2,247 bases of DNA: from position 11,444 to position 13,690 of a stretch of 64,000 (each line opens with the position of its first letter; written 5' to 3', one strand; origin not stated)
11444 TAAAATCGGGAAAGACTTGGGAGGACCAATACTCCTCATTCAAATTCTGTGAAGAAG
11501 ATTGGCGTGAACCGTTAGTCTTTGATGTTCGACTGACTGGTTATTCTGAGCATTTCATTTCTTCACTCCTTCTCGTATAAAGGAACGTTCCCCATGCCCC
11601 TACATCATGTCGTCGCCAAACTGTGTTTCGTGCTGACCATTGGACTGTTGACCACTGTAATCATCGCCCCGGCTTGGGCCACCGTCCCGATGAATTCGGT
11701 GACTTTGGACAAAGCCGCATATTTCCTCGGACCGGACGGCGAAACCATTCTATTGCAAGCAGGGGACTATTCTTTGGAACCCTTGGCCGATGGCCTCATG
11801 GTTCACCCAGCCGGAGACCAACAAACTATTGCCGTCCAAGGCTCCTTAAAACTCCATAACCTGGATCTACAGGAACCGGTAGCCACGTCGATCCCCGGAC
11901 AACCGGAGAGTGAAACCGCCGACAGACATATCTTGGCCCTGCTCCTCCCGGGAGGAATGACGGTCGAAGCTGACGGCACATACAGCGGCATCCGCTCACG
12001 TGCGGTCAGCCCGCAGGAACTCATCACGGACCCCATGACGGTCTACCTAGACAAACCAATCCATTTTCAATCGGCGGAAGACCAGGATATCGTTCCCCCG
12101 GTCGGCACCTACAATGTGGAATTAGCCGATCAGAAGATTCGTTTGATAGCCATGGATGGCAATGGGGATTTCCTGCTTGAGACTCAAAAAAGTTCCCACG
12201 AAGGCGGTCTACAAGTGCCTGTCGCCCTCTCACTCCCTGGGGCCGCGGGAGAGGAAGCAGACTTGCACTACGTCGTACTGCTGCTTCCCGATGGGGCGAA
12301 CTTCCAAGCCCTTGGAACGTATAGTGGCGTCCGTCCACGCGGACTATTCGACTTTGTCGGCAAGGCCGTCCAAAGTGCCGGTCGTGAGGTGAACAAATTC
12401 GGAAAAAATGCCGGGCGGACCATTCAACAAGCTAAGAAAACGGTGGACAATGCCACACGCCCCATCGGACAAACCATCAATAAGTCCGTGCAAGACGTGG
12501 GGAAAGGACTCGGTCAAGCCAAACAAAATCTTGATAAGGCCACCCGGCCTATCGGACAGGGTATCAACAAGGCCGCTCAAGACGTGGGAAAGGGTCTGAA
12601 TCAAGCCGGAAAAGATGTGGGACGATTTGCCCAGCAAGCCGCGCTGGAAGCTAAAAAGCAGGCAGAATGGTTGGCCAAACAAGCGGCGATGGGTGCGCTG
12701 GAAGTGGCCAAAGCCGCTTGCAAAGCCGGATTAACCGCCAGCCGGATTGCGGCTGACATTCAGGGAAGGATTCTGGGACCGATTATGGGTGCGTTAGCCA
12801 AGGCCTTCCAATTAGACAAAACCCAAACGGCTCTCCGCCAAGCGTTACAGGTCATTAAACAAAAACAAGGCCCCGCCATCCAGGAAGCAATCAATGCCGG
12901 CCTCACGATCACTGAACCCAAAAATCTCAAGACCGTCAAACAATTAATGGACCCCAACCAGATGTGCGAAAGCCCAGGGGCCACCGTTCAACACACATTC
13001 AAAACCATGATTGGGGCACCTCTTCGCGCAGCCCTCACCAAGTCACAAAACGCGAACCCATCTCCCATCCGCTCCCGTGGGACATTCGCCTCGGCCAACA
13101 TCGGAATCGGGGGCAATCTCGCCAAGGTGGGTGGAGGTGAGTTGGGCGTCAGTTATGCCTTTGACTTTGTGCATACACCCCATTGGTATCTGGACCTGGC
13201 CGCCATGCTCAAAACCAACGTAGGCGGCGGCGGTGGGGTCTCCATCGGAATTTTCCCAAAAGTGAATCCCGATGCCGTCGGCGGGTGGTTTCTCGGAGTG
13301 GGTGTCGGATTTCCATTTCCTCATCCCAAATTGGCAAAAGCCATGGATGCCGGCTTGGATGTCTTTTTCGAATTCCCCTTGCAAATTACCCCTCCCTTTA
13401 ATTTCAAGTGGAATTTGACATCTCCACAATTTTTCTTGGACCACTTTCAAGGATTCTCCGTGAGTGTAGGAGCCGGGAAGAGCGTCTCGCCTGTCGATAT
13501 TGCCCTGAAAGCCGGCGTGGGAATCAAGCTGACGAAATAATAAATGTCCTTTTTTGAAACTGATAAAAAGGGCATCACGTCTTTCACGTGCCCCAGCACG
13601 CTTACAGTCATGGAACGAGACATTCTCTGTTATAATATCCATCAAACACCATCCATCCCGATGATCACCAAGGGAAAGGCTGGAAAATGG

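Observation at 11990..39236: Recurrent [S/P/R]-R-G-[I/L/V/F] linear motif, at the module boundary and before acidic C-terminal tails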

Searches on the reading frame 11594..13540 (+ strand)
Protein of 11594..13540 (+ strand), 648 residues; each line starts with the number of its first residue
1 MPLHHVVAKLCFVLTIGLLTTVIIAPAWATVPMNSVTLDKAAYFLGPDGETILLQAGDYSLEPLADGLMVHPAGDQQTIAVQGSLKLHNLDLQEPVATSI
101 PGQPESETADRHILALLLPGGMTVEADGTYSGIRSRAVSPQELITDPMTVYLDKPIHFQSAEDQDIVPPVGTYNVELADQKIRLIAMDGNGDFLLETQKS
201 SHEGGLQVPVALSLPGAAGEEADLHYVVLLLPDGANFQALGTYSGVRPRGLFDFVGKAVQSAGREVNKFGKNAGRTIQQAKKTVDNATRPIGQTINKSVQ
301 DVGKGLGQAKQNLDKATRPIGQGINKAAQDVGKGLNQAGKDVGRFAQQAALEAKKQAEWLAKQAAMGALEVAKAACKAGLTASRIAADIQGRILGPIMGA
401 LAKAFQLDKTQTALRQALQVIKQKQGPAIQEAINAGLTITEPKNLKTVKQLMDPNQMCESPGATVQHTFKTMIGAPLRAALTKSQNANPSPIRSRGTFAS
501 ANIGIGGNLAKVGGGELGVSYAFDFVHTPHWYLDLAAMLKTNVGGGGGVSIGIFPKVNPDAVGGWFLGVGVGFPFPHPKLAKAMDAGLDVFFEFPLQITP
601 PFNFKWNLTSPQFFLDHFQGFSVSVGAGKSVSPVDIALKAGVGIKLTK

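Call 6: search_protein_families(library=pfam, max_evalue=0.01, proteins=[window:11594-13540:+])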
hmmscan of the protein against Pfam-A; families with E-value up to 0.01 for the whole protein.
window:11594-13540:+ (648 aa): 2 families
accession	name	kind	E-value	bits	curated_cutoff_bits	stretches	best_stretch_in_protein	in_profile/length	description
PF15984.10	Collagen_mid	-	0.00029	21.1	31.1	1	250-345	82-181/198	Bacterial collagen, middle region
PF21009.2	SBSN_GxHH_rpt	-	0.0099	15.5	31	0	254-365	64-174/384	Suprabasin, GxHH repeat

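Call 8: search_protein_families(library=ncbifam, max_evalue=0.1, proteins=[window:11594-13540:+])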
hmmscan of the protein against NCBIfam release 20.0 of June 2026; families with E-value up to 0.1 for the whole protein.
window:11594-13540:+ (648 aa): 0 families
